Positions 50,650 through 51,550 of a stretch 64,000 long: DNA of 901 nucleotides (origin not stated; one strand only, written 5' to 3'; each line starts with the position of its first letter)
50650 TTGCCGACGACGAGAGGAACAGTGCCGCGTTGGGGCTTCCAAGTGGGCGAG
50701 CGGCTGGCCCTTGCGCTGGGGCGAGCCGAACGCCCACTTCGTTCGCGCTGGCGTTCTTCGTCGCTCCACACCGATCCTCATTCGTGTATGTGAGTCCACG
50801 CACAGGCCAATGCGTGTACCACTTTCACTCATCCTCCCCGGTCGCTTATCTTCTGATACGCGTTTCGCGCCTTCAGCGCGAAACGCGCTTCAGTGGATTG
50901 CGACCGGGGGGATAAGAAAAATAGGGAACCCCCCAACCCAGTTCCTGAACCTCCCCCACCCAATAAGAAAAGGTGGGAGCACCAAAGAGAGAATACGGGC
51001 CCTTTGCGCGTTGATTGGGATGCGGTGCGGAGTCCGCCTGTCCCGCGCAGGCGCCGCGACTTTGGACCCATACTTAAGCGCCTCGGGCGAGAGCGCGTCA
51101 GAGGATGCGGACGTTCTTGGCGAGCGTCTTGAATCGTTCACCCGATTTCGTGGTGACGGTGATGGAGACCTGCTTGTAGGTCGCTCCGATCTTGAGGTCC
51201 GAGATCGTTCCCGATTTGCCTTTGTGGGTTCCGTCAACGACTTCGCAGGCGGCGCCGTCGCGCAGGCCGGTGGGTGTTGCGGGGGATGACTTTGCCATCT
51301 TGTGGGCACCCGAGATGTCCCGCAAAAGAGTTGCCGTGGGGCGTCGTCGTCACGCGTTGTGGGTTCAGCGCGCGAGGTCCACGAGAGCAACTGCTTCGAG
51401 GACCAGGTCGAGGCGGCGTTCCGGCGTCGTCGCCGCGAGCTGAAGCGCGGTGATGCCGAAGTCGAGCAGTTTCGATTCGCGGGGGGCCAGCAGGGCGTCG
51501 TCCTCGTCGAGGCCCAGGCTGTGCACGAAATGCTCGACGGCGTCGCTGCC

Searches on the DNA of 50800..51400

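Call 136: search_rna_families(source=window, start=50800, end=51400, threshold=evalue, max_evalue=1)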
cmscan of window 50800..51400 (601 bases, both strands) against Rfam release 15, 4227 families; matches with E-value up to 1: 3.
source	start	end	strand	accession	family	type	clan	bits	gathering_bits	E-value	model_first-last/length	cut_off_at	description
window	50832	50913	-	RF00963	mir-642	Gene; miRNA;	-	33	90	0.00067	1-83/83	no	mir-642 microRNA precursor family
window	50831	50914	+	RF04062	MIR949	Gene; miRNA;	-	32.9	100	0.00024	1-106/106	no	MIR949 microRNA precursor family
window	50821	50921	-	RF03631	MIR3440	Gene; miRNA;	-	30.7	105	0.00012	1-127/127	no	MIR3440 microRNA precursor family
